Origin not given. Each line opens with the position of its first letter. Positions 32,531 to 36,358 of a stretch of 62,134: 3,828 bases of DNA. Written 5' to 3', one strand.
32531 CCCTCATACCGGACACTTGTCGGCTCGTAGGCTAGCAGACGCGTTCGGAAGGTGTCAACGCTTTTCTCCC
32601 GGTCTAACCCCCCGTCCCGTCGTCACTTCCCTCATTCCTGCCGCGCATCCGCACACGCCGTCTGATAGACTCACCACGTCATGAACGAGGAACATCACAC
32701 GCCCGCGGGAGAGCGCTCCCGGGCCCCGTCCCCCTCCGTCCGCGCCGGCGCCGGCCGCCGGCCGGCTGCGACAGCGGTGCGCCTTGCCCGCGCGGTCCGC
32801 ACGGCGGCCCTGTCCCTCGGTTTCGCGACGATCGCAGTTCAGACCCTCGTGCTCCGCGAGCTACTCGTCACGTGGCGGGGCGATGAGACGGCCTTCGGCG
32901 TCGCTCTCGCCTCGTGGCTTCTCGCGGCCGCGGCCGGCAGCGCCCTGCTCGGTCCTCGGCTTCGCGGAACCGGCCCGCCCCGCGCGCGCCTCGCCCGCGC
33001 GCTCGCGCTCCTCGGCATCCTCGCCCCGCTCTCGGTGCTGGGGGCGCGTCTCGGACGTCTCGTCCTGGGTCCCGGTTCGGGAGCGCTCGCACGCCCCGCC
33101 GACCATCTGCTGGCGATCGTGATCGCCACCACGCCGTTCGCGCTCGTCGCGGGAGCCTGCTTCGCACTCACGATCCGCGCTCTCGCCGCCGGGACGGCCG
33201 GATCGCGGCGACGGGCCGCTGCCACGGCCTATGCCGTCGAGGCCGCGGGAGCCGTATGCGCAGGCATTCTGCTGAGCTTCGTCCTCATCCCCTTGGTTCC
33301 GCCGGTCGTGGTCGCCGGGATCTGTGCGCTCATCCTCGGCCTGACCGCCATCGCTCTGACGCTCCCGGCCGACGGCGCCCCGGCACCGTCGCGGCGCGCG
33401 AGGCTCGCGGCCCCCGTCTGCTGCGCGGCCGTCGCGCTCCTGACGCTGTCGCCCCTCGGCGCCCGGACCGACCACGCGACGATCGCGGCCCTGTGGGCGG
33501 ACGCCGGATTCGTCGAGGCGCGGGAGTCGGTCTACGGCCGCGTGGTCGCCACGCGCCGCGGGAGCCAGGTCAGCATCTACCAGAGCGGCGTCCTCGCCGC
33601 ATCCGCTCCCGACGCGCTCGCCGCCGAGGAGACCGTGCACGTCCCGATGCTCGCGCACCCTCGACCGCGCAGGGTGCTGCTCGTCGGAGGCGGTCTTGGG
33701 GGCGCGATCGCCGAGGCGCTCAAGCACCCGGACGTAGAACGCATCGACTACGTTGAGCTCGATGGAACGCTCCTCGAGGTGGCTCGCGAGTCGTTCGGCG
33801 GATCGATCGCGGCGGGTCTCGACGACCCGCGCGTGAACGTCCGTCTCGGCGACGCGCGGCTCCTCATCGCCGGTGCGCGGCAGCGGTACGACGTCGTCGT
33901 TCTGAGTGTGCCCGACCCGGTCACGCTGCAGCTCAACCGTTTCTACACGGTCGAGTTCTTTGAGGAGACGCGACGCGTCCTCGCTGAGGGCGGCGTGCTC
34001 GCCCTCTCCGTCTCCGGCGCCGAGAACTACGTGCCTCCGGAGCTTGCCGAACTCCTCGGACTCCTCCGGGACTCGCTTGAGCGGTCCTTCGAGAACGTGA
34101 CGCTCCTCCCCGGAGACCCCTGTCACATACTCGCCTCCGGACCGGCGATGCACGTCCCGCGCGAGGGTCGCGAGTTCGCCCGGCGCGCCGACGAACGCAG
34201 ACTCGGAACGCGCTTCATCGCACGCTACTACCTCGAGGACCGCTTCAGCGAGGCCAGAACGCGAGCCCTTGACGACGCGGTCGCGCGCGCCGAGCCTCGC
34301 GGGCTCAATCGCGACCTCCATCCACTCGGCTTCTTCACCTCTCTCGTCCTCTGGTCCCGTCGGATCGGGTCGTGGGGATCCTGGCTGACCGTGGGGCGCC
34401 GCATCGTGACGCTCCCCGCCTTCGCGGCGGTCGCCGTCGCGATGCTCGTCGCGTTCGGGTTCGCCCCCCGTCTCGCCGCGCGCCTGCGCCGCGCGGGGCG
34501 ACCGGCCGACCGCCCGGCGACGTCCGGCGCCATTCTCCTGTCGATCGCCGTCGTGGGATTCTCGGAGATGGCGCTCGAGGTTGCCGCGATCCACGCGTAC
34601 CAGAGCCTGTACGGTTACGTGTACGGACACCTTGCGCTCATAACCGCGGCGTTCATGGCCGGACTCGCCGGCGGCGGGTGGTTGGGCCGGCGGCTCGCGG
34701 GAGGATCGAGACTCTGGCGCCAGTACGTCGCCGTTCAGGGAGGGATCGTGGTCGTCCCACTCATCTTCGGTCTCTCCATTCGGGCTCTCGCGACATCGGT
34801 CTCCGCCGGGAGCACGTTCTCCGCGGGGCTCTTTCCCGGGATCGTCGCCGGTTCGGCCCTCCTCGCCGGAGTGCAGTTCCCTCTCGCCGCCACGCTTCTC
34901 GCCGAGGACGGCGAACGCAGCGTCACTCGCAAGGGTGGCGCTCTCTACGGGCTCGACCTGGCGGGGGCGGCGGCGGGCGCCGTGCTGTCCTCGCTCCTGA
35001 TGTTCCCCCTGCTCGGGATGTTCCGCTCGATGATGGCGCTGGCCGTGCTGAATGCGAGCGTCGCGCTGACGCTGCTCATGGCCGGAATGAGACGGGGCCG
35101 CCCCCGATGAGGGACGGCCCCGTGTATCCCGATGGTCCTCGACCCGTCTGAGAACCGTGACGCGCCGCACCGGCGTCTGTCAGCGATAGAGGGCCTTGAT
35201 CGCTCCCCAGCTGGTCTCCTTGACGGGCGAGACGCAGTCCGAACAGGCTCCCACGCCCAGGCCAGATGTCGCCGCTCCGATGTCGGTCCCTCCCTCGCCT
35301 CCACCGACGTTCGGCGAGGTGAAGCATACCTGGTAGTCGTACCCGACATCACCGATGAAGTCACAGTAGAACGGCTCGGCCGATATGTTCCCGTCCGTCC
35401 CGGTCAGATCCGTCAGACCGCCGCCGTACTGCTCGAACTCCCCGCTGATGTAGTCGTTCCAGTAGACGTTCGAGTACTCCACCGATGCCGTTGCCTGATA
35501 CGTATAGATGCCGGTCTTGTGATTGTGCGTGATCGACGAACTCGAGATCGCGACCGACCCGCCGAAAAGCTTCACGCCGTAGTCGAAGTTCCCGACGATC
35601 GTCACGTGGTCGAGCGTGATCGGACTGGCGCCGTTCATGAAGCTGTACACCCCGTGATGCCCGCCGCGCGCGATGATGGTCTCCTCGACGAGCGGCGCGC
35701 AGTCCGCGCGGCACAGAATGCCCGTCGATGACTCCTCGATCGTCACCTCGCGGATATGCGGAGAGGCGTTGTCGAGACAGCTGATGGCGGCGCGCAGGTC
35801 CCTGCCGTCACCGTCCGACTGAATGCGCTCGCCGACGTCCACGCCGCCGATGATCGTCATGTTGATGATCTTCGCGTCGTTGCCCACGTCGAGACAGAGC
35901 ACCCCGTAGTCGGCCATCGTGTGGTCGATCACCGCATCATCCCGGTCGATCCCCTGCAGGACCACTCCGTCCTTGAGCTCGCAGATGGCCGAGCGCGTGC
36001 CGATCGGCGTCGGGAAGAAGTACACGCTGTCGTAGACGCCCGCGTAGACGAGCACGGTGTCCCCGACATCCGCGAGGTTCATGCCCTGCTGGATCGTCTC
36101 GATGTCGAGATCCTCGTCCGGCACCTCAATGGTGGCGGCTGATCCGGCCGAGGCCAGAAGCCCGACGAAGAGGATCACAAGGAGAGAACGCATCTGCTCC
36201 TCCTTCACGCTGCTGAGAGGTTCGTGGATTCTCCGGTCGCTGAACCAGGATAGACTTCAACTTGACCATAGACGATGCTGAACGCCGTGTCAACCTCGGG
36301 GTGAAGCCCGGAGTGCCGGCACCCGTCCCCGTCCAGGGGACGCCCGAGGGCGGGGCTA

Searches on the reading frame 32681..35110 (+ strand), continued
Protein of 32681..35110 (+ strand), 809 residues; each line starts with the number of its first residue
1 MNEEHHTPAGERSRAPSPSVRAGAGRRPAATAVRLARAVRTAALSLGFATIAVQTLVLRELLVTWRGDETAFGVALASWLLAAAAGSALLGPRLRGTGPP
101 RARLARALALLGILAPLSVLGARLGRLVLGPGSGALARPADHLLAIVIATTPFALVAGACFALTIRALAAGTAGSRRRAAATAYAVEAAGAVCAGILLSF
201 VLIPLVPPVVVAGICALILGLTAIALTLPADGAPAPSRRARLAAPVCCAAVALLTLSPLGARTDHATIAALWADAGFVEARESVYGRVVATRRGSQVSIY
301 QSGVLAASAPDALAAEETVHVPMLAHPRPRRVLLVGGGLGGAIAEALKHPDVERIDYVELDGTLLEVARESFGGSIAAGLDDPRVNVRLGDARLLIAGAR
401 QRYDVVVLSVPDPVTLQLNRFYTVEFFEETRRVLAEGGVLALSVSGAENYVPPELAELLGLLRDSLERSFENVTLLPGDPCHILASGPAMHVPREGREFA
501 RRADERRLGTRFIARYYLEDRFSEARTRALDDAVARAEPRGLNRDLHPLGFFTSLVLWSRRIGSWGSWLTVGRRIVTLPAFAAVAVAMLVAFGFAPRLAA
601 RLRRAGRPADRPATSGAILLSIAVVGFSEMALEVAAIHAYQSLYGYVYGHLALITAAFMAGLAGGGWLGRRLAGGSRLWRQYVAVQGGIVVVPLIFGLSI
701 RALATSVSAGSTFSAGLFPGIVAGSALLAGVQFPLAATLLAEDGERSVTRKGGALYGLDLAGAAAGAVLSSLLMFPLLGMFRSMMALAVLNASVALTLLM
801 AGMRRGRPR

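Call 78: fold_search(model_id=the predicted structure, library=pdb)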
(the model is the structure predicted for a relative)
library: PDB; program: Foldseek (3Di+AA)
matches with E <= 10: 1037; with E <= 0.001: 118
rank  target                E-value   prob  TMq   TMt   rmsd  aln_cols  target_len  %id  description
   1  1uir_B                2.4e-13  1.00  0.30  0.74   3.1       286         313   27  Crystal Structure of Polyamine Aminopropyltransfease from Thermus thermophilus (released 2003-08-05)
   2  1uir_A                3.2e-13  1.00  0.30  0.75   2.8       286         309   27  Crystal Structure of Polyamine Aminopropyltransfease from Thermus thermophilus (released 2003-08-05)
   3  3anx_B                5.6e-12  1.00  0.30  0.72   3.4       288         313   27  Crystal structure of triamine/agmatine aminopropyltransferase (SPEE) from thermus thermophilus, complexed with MTA (released 2011-04-13)
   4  3anx_A                1.1e-11  1.00  0.29  0.72   3.4       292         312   28  Crystal structure of triamine/agmatine aminopropyltransferase (SPEE) from thermus thermophilus, complexed with MTA (released 2011-04-13)
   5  7xih_B                2.3e-11  1.00  0.28  0.74   3.3       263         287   25  Crystal structure of the aminopropyltransferase, SpeE from hyperthermophilic crenarchaeon, Pyrobaculum calidifontis in (released 2022-06-15)
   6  7xif_A                3.2e-11  1.00  0.28  0.74   3.3       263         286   25  Crystal structure of the aminopropyltransferase, SpeE from hyperthermophilic crenarchaeon, Pyrobaculum calidifontis in (released 2022-06-15)
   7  7xif_D                5.7e-11  1.00  0.28  0.73   3.3       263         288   25  Crystal structure of the aminopropyltransferase, SpeE from hyperthermophilic crenarchaeon, Pyrobaculum calidifontis in (released 2022-06-15)
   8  3o4f_D                1.1e-10  1.00  0.28  0.76   3.4       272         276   21  Crystal Structure of Spermidine Synthase from E. coli (released 2010-08-18)
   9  6bq2_B                1.4e-10  1.00  0.30  0.77   2.9       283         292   19  Crystal structure of Medicago truncatula Thermospermine Synthase (MtTSPS) (released 2018-02-28)
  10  1jq3_A                1.5e-10  1.00  0.28  0.73   3.4       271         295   21  Crystal Structure of Spermidine Synthase in Complex with Transition State Analogue AdoDATO (released 2001-11-21)
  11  1inl_C                1.6e-10  1.00  0.28  0.74   3.2       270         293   21  Crystal Structure of Spermidine Synthase from Thermotoga Maritima (released 2001-11-21)
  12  6o64_A                1.6e-10  1.00  0.27  0.73   3.3       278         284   21  Crystal Structure of Arabidopsis thaliana Spermidine Synthase isoform 2 (AtSPDS2) (released 2019-06-05)
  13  6bq2_A                1.9e-10  1.00  0.30  0.78   2.9       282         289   19  Crystal structure of Medicago truncatula Thermospermine Synthase (MtTSPS) (released 2018-02-28)
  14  3o4f_E                2.2e-10  1.00  0.27  0.72   4.1       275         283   22  Crystal Structure of Spermidine Synthase from E. coli (released 2010-08-18)
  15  6bq6_A                2.4e-10  1.00  0.29  0.76   3.0       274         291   19  Crystal structure of Medicago truncatula Thermospermine Synthase (MtTSPS) in complex with thermospermine (released 2018-02-28)
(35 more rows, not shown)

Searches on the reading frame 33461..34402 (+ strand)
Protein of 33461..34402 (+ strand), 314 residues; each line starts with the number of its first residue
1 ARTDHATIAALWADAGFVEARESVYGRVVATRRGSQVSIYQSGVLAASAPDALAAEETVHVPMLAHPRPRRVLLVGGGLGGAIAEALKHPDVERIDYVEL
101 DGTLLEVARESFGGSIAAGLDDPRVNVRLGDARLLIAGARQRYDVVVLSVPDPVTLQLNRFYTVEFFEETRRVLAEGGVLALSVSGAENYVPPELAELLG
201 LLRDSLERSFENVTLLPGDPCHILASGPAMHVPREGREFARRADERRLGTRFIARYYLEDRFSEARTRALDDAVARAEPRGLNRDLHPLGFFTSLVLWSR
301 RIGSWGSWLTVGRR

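Call 39: search_solved_structures(query=window:33461-34402:+, max_evalue=0.001, show_alignments=2)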
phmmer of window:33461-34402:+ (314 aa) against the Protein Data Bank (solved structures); distinct sequences matched with E-value up to 0.001: 26.
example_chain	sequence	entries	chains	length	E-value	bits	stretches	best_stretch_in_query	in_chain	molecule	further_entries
1uir_A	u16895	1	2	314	2.3e-26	96.1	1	38-184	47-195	Polyamine Aminopropyltransferase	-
3anx_A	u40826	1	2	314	2.4e-26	96.1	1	38-184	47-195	spermidine synthase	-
1iy9_A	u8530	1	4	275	2.4e-26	96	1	39-185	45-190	Spermidine synthase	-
6o64_A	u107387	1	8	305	9e-23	84.3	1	41-184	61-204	Spermidine synthase 2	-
6qmm_B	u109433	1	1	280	1.2e-22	83.9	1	55-195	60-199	Polyamine aminopropyltransferase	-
1inl_A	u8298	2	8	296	1.7e-22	83.4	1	52-182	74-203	Spermidine synthase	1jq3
6o65_A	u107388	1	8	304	1.7e-22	83.4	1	41-183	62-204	Spermidine synthase 1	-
1xj5_A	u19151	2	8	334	2.1e-22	83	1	41-183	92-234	Spermidine synthase 1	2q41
6o63_A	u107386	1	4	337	2.2e-22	83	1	41-183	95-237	Spermidine synthase 1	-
6qmm_A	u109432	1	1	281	3.1e-22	82.5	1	55-195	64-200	Polyamine aminopropyltransferase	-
7xif_A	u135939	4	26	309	9.1e-22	81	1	36-197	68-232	Polyamine aminopropyltransferase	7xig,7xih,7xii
2b2c_A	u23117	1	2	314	2.9e-21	79.3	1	41-184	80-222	spermidine synthase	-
3bwb_A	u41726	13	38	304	1.2e-20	77.3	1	56-199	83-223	Spermidine synthase | Spermidine synthase, putative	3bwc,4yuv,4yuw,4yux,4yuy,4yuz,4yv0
4uoe_A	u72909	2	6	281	4.2e-20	75.5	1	40-184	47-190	SPERMIDINE SYNTHASE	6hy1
2pwp_A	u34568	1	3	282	4.2e-20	75.5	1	40-184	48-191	Spermidine synthase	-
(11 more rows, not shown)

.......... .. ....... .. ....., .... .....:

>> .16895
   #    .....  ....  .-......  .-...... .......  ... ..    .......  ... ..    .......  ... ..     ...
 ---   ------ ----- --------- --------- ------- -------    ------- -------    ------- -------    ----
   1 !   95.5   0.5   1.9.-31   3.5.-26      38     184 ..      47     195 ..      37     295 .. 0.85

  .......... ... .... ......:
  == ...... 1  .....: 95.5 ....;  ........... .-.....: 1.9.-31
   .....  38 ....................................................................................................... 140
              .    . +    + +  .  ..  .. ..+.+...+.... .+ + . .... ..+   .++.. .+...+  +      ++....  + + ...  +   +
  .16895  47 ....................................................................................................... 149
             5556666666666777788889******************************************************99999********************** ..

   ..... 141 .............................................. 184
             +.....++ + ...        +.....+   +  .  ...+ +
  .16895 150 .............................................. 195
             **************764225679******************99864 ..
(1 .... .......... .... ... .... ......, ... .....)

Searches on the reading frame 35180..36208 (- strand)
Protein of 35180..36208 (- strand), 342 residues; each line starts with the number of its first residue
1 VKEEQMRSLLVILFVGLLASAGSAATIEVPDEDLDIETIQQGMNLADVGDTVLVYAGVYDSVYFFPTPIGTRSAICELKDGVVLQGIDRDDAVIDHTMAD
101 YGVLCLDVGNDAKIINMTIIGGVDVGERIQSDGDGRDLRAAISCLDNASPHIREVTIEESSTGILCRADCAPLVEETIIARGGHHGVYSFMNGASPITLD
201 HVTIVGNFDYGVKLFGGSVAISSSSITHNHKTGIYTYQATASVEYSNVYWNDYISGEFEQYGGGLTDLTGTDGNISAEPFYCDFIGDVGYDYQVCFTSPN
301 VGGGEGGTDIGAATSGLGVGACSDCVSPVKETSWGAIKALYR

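Call 5: search_protein_families(library=ncbifam, proteins=[window:35180-36208:-])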
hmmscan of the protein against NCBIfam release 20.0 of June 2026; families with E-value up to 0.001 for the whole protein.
window:35180-36208:- (342 aa): 0 families

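Call 40: search_protein_families(library=pfam, proteins=[window:35180-36208:-], max_evalue=0.01)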
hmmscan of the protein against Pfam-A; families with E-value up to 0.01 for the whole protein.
window:35180-36208:- (342 aa): 2 families
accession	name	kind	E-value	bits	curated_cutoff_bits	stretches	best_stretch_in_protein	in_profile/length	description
PF13229.12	Beta_helix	-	5.4e-09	36.3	25.9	1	101-218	47-148/158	Right handed beta helix region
PF05048.19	NosD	-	1.9e-05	24.6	23.6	1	105-254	42-170/212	Periplasmic copper-binding protein (NosD)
